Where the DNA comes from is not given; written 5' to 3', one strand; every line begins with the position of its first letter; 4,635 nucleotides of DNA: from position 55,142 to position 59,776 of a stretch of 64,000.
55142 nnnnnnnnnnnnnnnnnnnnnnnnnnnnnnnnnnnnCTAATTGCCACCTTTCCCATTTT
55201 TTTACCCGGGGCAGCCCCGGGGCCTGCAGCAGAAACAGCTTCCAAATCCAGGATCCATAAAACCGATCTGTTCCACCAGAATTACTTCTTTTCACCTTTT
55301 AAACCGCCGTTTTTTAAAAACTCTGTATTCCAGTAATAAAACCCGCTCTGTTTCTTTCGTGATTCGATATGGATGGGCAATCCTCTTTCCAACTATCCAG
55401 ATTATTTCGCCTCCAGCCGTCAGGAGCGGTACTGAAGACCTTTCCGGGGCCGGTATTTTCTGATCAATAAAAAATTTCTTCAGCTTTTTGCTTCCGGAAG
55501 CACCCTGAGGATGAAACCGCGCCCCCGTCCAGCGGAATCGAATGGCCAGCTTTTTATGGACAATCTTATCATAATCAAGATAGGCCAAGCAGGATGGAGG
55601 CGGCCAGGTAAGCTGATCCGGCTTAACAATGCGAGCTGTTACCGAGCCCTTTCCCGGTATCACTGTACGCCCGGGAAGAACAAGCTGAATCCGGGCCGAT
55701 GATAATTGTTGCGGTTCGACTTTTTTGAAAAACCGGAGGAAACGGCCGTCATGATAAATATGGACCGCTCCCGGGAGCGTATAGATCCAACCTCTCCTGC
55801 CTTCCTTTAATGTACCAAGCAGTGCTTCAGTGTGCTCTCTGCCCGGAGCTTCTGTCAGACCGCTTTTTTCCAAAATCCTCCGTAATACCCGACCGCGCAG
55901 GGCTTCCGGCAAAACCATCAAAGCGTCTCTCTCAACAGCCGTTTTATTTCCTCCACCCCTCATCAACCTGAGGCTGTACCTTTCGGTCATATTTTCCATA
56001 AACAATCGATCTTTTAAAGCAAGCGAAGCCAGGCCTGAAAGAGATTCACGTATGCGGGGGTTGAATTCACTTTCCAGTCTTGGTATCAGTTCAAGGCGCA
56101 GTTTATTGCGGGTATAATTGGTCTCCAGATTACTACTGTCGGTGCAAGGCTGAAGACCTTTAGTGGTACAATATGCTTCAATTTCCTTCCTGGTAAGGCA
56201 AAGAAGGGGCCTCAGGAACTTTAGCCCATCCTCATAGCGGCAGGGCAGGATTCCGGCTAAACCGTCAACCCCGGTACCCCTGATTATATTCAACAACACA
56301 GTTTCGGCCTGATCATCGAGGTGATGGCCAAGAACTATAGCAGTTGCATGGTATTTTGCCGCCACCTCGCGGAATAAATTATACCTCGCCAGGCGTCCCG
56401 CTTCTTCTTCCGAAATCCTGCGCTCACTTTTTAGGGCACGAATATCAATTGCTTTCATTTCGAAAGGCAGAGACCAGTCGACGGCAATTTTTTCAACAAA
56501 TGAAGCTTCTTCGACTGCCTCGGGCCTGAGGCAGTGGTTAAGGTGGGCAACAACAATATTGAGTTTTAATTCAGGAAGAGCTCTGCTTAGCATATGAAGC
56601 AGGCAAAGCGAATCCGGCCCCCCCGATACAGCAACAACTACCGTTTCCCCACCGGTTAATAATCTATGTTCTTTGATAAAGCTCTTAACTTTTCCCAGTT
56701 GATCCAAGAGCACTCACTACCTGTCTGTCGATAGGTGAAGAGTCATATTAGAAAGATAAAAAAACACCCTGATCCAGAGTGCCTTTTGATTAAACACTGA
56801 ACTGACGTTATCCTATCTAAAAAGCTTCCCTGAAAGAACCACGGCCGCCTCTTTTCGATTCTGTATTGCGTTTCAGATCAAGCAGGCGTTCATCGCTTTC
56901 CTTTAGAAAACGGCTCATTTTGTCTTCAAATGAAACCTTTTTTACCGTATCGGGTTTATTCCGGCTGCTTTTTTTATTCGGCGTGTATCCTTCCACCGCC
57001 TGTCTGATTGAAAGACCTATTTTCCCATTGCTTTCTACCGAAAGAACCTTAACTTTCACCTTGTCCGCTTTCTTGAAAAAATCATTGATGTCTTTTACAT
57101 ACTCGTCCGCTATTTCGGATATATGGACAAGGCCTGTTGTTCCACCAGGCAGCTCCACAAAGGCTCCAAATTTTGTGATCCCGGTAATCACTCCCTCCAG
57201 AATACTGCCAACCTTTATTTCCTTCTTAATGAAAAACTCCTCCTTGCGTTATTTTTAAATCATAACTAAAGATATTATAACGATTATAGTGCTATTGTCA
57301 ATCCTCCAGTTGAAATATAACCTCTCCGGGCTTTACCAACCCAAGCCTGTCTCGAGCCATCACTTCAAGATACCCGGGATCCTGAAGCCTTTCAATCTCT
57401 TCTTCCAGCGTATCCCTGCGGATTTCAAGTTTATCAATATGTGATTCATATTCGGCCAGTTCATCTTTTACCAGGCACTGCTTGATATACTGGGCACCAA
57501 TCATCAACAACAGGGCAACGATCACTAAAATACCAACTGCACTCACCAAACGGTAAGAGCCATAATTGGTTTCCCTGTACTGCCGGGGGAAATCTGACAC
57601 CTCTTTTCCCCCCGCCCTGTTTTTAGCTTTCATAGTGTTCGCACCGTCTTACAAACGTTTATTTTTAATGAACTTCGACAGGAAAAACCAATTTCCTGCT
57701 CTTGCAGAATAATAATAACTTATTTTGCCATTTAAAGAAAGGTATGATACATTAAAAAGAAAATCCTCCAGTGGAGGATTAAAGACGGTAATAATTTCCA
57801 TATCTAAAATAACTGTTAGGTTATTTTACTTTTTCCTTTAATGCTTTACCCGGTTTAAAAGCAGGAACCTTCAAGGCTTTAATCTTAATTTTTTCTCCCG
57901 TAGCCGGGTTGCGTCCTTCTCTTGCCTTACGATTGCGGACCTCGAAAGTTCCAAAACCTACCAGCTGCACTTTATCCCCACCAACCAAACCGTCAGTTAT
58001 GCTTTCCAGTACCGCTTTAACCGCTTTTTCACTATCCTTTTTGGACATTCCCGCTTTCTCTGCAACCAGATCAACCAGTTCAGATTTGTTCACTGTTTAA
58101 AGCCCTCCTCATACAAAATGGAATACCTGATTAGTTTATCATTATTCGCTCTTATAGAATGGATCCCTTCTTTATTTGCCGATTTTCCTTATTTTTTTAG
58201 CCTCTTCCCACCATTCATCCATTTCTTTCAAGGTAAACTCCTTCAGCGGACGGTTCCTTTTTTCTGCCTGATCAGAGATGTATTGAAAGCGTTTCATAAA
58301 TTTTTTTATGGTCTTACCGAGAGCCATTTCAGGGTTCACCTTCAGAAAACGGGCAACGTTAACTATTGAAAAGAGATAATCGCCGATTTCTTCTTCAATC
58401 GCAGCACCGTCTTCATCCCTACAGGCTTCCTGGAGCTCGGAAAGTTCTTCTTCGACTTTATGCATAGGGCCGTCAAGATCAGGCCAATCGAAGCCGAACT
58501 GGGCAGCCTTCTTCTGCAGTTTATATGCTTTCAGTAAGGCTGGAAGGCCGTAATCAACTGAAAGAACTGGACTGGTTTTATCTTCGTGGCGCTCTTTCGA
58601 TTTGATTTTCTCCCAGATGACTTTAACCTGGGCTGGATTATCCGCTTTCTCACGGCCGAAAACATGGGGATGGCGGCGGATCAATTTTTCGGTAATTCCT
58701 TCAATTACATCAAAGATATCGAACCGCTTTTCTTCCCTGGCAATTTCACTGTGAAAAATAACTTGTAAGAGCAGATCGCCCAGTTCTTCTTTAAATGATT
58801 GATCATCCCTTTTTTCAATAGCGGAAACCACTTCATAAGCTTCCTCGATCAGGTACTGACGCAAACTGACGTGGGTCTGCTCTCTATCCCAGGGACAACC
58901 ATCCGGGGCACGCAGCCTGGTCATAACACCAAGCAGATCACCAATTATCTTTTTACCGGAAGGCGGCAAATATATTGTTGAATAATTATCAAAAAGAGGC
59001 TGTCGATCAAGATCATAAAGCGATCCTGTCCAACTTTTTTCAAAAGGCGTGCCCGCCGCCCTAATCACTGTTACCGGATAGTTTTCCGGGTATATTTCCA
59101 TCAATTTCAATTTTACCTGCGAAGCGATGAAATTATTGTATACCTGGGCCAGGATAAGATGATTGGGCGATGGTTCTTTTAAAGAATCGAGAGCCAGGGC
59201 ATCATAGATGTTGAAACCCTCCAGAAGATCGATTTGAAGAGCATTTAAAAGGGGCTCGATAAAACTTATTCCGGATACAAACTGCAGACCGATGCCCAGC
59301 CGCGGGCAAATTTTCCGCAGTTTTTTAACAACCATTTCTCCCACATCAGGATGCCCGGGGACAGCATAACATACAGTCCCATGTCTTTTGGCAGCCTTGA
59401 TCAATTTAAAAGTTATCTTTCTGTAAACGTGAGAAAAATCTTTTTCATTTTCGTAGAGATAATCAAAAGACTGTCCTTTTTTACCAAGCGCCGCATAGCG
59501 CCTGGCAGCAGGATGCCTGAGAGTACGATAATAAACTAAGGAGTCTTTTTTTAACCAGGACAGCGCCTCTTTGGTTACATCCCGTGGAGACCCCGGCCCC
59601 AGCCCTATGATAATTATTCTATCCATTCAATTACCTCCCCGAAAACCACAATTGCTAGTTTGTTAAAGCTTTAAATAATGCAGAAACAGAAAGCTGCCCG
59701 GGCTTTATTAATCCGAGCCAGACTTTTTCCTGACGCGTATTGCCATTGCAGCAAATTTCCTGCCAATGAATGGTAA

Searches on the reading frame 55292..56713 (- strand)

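Call 21: search_protein_families(library=pfam, proteins=[window:55292-56713:-], max_evalue=0.00001)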
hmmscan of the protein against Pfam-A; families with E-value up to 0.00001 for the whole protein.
window:55292-56713:- (473 aa): 3 families
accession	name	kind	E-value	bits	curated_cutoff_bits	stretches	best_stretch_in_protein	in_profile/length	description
PF01171.26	ATP_bind_3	-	5e-51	173.5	27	1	25-207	2-181/182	PP-loop family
PF11734.13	TilS_C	-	4.9e-18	64.7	22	1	389-456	1-68/74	TilS substrate C-terminal domain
PF09179.16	TilS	-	1.4e-06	28.9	21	1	263-322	4-64/67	TilS substrate binding domain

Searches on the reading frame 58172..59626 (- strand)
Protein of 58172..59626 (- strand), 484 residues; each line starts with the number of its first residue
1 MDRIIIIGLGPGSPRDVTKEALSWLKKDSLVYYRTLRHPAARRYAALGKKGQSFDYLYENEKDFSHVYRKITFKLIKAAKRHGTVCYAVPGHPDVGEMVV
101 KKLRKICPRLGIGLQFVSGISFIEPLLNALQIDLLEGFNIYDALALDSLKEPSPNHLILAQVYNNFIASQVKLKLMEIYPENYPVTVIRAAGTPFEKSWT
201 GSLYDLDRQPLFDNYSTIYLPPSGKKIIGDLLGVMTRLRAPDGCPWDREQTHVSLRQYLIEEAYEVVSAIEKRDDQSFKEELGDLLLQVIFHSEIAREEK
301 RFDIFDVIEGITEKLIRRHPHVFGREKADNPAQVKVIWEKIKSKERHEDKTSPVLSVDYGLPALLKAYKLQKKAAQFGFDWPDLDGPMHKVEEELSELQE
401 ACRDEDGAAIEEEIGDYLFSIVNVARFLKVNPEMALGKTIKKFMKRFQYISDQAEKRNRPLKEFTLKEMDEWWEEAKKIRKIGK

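Call 21: search_protein_families(library=pfam, proteins=[window:58172-59626:-], max_evalue=0.00001)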
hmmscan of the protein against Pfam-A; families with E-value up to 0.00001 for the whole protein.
window:58172-59626:- (484 aa): 3 families
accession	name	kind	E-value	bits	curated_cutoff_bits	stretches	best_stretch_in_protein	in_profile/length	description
PF03819.22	MazG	-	2.6e-39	133.8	22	2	250-323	1-74/74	MazG nucleotide pyrophosphohydrolase domain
PF00590.25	TP_methylase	-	6.2e-25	88.8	27.8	1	3-206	1-211/212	Tetrapyrrole (Corrin/Porphyrin) Methylases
PF01503.22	PRA-PH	-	3.2e-07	31.1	21.3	0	248-287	22-62/86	Phosphoribosyl-ATP pyrophosphohydrolase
